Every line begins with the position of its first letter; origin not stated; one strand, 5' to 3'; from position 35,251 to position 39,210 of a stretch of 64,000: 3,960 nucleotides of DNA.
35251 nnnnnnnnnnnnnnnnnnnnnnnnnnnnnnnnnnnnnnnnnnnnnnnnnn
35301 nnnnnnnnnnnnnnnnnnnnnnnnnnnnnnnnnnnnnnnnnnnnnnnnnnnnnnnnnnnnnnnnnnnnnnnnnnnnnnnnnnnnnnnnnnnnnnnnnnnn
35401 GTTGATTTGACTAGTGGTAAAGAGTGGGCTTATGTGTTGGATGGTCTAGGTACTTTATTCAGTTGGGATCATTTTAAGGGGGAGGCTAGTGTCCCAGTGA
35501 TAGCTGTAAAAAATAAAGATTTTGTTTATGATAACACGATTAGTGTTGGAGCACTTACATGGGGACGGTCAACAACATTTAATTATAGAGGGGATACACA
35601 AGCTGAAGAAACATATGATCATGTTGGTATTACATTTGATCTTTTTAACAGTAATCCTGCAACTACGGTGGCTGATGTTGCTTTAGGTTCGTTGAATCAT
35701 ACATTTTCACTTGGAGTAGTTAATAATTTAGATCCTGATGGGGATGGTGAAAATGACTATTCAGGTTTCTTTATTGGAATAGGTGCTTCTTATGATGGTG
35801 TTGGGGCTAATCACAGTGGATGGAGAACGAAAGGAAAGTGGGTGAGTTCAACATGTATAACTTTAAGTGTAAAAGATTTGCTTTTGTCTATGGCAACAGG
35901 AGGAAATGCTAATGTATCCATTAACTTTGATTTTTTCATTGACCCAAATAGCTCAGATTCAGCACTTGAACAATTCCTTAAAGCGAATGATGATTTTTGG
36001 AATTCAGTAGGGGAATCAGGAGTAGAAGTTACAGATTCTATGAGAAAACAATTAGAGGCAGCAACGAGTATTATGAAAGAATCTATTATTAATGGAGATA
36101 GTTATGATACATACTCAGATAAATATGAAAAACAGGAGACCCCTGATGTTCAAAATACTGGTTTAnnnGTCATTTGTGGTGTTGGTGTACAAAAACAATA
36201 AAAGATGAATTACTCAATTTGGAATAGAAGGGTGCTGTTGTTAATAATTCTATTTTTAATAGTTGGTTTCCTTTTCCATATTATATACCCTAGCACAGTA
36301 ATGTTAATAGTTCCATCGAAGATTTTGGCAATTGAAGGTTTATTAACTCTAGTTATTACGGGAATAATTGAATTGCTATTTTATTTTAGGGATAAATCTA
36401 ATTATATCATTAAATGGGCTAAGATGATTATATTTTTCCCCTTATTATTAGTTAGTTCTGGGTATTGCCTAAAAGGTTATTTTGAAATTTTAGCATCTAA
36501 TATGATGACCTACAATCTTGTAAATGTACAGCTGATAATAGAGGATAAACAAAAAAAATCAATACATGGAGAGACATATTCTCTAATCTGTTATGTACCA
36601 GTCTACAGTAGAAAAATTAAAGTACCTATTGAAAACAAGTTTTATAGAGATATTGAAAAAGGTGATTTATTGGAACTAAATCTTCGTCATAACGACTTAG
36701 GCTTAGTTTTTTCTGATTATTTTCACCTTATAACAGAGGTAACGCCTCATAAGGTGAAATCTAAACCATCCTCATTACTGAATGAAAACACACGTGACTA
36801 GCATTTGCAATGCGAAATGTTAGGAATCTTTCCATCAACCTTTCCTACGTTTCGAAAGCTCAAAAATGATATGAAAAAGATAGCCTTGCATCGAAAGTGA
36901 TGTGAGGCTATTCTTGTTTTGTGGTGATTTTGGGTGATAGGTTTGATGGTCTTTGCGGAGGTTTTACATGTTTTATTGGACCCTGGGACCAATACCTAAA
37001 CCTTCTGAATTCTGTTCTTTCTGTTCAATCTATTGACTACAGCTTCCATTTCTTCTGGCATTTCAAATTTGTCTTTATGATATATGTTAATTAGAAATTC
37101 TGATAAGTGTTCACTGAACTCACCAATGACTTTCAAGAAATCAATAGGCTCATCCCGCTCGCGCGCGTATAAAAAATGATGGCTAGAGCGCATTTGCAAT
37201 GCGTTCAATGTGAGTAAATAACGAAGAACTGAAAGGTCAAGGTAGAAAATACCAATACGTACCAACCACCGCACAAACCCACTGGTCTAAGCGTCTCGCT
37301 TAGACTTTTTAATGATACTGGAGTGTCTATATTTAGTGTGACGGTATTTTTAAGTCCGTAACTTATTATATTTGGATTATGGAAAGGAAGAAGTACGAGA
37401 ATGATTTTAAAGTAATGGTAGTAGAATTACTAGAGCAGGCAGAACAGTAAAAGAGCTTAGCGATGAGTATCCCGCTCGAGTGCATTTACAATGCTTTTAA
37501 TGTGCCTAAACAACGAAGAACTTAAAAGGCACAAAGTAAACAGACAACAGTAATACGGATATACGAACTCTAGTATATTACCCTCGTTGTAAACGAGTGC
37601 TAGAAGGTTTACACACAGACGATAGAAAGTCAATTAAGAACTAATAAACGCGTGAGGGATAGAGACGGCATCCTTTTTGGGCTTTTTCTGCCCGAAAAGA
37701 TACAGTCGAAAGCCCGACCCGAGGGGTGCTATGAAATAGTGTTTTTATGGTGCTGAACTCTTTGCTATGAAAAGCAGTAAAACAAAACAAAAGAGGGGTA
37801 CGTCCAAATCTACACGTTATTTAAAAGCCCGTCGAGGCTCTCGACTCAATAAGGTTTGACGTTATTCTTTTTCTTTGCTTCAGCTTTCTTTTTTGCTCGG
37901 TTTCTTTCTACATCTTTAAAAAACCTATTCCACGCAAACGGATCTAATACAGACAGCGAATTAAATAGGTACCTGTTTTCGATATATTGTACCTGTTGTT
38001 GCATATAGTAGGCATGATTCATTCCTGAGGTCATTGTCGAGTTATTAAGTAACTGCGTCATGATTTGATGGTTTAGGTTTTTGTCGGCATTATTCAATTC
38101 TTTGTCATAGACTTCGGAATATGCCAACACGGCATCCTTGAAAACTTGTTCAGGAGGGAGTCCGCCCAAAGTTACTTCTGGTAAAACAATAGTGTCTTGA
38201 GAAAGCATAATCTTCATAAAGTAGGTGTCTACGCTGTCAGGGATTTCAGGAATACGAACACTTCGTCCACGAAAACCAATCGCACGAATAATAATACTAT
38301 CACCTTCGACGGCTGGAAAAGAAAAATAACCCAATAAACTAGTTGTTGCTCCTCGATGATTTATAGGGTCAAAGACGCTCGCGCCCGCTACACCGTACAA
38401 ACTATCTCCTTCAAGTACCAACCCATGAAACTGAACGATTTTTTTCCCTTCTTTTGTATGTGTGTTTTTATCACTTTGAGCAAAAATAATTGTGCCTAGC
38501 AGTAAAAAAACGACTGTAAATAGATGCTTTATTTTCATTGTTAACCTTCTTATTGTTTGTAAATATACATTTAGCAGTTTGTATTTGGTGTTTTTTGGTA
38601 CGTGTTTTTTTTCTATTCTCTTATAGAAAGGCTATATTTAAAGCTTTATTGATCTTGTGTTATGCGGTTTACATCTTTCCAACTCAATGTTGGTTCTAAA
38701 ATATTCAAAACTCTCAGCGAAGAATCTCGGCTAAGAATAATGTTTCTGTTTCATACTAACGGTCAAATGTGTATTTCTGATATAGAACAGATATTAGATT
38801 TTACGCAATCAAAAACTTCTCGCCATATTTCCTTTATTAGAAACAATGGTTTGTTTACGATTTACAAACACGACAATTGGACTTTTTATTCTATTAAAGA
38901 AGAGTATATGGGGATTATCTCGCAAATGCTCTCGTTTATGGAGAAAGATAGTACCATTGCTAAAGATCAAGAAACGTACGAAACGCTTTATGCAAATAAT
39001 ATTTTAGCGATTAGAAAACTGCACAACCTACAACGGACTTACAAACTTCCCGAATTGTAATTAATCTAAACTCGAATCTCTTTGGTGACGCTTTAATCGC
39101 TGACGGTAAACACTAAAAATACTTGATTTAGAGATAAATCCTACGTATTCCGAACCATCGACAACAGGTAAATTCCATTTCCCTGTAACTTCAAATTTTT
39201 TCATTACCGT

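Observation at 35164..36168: Orphan Rhs-core toxin module translationally abutting a T9SS adhesin gene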

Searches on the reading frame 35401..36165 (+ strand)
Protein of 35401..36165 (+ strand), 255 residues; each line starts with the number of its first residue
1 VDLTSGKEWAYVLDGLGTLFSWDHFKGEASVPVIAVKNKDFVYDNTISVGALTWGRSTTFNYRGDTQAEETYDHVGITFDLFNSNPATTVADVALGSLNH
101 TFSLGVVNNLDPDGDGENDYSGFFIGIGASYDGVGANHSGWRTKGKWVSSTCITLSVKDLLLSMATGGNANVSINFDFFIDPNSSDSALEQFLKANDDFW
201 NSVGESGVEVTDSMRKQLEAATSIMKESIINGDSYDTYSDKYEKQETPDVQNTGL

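Call 58: search_protein_representatives(protein=window:35401-36165:+)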
Query: 255 residues. Proteins with E-value up to 0.001 (for the whole library): 5; up to 1e-10: 3; up to 1e-30: 1. The best 5 are listed.
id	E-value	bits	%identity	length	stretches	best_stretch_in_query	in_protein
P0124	2.3e-35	138.5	100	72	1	188-255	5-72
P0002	2.6e-26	108.9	47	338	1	47-201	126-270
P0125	2.0e-17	79.7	34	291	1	36-230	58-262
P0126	6.2e-05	38.8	32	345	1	53-227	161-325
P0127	1.2e-04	37.9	30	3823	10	131-191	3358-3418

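Call 67: search_solved_structures(query=A3, max_evalue=10)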
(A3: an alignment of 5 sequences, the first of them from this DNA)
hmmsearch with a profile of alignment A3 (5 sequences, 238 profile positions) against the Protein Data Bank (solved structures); distinct sequences matched with E-value up to 10: 5.
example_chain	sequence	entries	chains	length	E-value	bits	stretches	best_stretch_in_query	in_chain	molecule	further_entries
8ibh_A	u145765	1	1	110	0.055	16.1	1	186-233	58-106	Centrosomal protein of 57 kDa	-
4l0r_A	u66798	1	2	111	0.056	16.1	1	186-233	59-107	Centrosomal protein of 57 kDa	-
5zsp_A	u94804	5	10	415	0.74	12.4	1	142-205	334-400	Cysteine desulfurase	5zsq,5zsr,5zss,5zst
2cs1_A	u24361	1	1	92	1.2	11.7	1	175-221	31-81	PMS1 protein homolog 1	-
3vp9_A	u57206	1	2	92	4.4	9.9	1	160-221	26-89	General transcriptional corepressor TUP1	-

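Call 69: search_protein_families(library=pfam, alignment_id=A3, max_evalue=1)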
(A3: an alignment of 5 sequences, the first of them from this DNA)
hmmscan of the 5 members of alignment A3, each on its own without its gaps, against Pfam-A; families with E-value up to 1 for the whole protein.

A. member 1, seq(255 aa): 1 family
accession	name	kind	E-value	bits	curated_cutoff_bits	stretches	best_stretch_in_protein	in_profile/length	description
PF25596.1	CPSase_L_D1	-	0.14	12.4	27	1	49-94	10-54/118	Carbamoyl phosphate synthase preATP-grasp domain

B. families by the number of members that match (of 5 scanned): 14 families
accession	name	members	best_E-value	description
PF13201.12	PCMD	1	0.00035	Putative carbohydrate metabolism domain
PF07889.17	DUF1664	1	0.007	Protein of unknown function (DUF1664)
PF05549.16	Allexi_40kDa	1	0.021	Allexivirus 40kDa protein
PF11932.13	DUF3450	1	0.022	Protein of unknown function (DUF3450)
PF05597.16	Phasin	1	0.023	Poly(hydroxyalcanoate) granule associated protein (phasin)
PF08651.15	DASH_Duo1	1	0.069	DASH complex subunit Duo1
PF02741.20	FTR_C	1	0.081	FTR, proximal lobe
PF01084.26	Ribosomal_S18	1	0.12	Ribosomal protein S18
PF25596.1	CPSase_L_D1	1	0.14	Carbamoyl phosphate synthase preATP-grasp domain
PF13094.11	CENP-Q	1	0.14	CENP-Q, a CENPA-CAD centromere complex subunit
PF17253.7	DUF5320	1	0.19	Family of unknown function (DUF5320)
PF05524.18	PEP-utilisers_N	1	0.27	PEP-utilising enzyme, N-terminal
PF07560.16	DUF1539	1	0.34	Domain of Unknown Function (DUF1539)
PF07851.19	TMEM120A-B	1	0.62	TMEM120A/B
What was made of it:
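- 35401..36168 (+): Variable C-terminal toxin domain (aa 80-334): a beta-rich body followed by a helical tail, belonging to a rare uncharacterised family. No significant Pfam or PDB sequence match (calls 67, 69).
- Tried and rejected: The profile search of PDB sequences and the Pfam scan gave nothing significant (calls 67, 69).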

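Call 75: find_encoding_contigs(protein=P0124, flank=10000, max_places=3)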
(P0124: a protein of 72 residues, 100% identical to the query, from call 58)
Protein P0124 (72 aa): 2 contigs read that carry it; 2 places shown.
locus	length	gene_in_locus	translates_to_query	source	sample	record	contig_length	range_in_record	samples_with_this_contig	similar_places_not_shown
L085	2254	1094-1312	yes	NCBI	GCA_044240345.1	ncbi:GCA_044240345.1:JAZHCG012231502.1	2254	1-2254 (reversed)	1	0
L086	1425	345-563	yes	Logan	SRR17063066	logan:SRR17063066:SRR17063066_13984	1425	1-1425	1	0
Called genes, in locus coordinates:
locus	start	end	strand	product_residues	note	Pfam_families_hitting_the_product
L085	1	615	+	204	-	?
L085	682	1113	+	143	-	-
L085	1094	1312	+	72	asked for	-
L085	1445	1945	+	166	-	-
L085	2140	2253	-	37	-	?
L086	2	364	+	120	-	?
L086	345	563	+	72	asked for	-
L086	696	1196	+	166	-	-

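Call 81: predict_structure(alignment_id=A3)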
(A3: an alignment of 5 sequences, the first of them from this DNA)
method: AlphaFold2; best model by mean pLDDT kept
length: 255 residues; sequences in the alignment: 5
mean_pLDDT: 41.3   pTM: 0.35
mean pLDDT of the five models: 41.3, 37.0, 36.6, 36.4, 34.7
residues with pLDDT >= 90: 0; 70-90: 0; 50-70: 58; < 50: 197
segments of 3 or more residues with pLDDT < 50: 1-43, 47-49, 60-67, 75-77, 79-98, 104-106, 112-119, 129-136, 138-143, 145-151, 155-182, 202-210, 213-215, 220-222, 224-255
pLDDT, mean of each block of 10 residues (from residue 1): 28 27 27 38 47 50 45 51 35 38 49 45 46 46 46 43 30 42 54 55 44 50 45 30 30 30
secondary structure, 60 per line:
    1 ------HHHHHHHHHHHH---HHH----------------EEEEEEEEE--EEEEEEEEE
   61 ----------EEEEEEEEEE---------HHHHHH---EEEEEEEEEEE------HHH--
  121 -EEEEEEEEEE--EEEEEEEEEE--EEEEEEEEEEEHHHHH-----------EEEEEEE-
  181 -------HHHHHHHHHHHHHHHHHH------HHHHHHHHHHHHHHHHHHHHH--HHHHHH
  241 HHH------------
elements in order: H7-18 E41-49 E52-60 E71-80 H90-95 E99-109 E122-131 E134-143 E146-156 H157-161 E173-179 H188-205 H212-232 H235-243

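Call 103: find_encoding_contigs(protein=P0125, flank=6000, max_places=2)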
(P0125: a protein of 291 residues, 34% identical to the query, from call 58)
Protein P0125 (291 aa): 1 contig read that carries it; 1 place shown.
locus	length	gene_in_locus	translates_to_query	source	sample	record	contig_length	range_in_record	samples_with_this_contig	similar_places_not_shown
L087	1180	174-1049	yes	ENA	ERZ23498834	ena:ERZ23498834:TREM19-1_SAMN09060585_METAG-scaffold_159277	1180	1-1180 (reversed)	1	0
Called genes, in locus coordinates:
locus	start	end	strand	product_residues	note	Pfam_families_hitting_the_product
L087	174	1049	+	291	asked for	-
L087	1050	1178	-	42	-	?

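Call 104: find_encoding_contigs(protein=P0126, flank=6000, max_places=2)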
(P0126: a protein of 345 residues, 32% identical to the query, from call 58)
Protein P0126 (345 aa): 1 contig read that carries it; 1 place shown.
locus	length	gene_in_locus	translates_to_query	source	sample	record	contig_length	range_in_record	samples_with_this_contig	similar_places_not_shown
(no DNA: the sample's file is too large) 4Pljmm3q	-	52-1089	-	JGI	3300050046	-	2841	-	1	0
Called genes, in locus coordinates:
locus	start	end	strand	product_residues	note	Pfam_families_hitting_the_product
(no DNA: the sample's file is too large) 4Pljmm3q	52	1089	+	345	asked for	-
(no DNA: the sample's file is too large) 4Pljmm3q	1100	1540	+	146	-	-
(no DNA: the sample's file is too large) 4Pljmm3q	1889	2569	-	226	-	-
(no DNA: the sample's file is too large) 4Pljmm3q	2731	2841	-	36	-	?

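Call 109: fold_search(model_id=the predicted structure, library=pdb)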
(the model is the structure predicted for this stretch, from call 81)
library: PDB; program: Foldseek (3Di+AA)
matches with E <= 10: 556; with E <= 0.001: 0
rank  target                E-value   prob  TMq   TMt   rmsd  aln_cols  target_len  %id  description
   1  3c0t_A                8.5e-02  0.13  0.15  0.18  16.9       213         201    6  Structure of the Schizosaccharomyces pombe Mediator subcomplex Med8C/18 (released 2008-04-22)
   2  5a5y_A                9.0e-02  0.23  0.21  0.24  13.8       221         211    5  Crystal structure of AtTTM3 in complex with tripolyphosphate and magnesium ion (form A) (released 2015-08-05)
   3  8h92_B                1.0e-01  0.14  0.16  0.19  19.0       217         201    9  Ziziphus jujuba adenylyl cyclase (released 2024-01-03)
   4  8xjc_B                1.1e-01  0.13  0.16  0.15  15.2       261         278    9  a novel haemophore of of Riemerella anatipestifer (released 2025-06-25)
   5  6le0_D                1.3e-01  0.23  0.22  0.27  17.8       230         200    9  A nonspecific heme-binding cyclase catalyzes [4 + 2] cycloaddition during neoabyssomicin biosynthesis (released 2020-11-25)
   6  5u0p_R                1.3e-01  0.08  0.13  0.14  17.9       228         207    6  Cryo-EM structure of the transcriptional Mediator (released 2017-03-08)
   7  8xjc_A                1.3e-01  0.14  0.16  0.15  15.7       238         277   10  a novel haemophore of of Riemerella anatipestifer (released 2025-06-25)
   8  5a67                  1.4e-01  0.18  0.20  0.24  18.8       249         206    8  Crystal structure of AtTTM3 in complex with tripolyphosphate and manganese ion (form B) (released 2015-08-05)
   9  7ena_r                1.7e-01  0.11  0.15  0.18  19.2       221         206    7  TFIID-based PIC-Mediator holo-complex in pre-assembled state (pre-hPIC-MED) (released 2021-05-26)
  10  8gxq_r                1.8e-01  0.10  0.15  0.18  19.2       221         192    7  PIC-Mediator in complex with +1 nucleosome (T40N) in MH-binding state (released 2022-11-02)
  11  6kbc                  1.8e-01  0.07  0.13  0.10  18.0       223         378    8  Crystal structure of CghA with Sch210972 (released 2020-06-24)
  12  3v85                  1.9e-01  0.11  0.17  0.21  18.9       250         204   10  1.9 Angstrom resolution crystal structure of the protein Q9SIY3 from Arabidopsis thaliana (released 2012-11-07)
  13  8xb5_A                2.1e-01  0.08  0.14  0.10  16.6       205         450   12  Portal protein of SH-Ab15497 (released 2024-12-11)
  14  8h92_A                2.6e-01  0.08  0.14  0.17  18.3       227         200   10  Ziziphus jujuba adenylyl cyclase (released 2024-01-03)
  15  6kaw                  2.7e-01  0.04  0.12  0.09  18.4       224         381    9  Crystal structure of CghA (released 2020-06-24)
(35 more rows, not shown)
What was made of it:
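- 35401..36168 (+): Foldseek null (call 109).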

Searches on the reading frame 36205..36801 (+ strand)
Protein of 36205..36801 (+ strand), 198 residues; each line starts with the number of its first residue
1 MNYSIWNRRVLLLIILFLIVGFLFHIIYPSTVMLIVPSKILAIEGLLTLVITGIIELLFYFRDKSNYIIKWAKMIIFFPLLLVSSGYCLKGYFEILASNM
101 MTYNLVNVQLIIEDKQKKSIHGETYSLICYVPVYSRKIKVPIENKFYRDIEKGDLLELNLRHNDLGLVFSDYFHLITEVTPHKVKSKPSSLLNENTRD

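Call 6: search_protein_families(library=pfam, proteins=[window:36205-36801:+], max_evalue=0.1)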
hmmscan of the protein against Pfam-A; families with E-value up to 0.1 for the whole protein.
window:36205-36801:+ (198 aa): 1 family
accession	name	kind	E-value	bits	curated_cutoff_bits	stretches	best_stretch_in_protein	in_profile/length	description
PF13789.11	DUF4181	-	0.066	14.1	25.4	0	11-83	39-106/108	Domain of unknown function (DUF4181)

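Call 7: search_protein_families(library=ncbifam, proteins=[window:36205-36801:+], max_evalue=0.1)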
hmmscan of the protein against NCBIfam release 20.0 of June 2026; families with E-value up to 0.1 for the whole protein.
window:36205-36801:+ (198 aa): 0 families
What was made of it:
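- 36205..36801 (+): Putative immunity gene: 198 aa, three TM-like segments plus a soluble C-terminal domain of about 100 aa. No family hit (calls 6, 7).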

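Call 18: list_cluster_members(proteins=[P0001, P0002, P0080, window:36205-36798:+])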
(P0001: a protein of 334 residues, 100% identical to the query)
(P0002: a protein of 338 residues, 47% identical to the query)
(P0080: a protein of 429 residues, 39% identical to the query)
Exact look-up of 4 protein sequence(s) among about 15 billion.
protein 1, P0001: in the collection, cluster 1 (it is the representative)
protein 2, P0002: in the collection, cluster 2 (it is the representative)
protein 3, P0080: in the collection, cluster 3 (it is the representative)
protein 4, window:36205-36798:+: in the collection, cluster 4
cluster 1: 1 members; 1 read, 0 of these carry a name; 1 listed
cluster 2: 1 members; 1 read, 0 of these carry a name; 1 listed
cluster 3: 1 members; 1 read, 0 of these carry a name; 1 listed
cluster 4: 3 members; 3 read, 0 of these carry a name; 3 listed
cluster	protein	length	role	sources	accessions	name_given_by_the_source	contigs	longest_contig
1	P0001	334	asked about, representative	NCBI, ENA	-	-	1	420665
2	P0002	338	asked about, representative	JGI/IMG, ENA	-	-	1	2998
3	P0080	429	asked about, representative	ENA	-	-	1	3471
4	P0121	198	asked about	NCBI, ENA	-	-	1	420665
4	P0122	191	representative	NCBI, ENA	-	-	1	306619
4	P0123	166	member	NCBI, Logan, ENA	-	-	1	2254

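Call 85: find_encoding_contigs(protein=window:36205-36798:+, flank=10000, max_places=4)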
Protein window:36205-36798:+ (198 aa): no gene with exactly this product is on record in the collection.

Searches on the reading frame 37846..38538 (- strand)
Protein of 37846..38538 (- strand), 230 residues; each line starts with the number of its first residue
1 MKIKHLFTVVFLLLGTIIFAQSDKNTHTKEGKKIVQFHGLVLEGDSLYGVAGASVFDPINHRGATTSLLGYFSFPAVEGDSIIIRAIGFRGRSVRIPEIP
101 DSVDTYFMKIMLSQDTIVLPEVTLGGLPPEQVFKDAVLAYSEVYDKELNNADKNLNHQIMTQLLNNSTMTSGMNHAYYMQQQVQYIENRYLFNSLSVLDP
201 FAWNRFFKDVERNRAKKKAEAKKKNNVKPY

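Call 10: search_protein_families(library=pfam, proteins=[window:37846-38538:-], max_evalue=0.001)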
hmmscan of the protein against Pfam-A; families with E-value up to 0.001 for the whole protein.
window:37846-38538:- (230 aa): 1 family
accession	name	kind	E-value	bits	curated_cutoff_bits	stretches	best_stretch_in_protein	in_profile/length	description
PF13715.12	CarbopepD_reg_2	-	0.00025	21.5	32.2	1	38-123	2-87/88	CarboxypepD_reg-like domain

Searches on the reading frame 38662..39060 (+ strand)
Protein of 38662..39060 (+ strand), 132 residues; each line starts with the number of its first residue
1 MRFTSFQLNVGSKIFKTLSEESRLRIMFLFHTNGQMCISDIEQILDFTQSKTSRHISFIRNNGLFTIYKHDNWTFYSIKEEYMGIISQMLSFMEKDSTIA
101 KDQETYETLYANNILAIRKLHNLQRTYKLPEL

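Call 10: search_protein_families(library=pfam, proteins=[window:38662-39060:+], max_evalue=0.001)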
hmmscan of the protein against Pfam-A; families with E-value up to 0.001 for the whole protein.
window:38662-39060:+ (132 aa): 2 families
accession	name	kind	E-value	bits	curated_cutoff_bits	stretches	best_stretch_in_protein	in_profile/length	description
PF01022.26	HTH_5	-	5.1e-09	36.3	22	1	21-64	2-44/47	Bacterial regulatory protein, arsR family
PF24034.1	DUF7343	-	4.4e-06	26.9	27.6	1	18-63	2-46/62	Domain of unknown function (DUF7343)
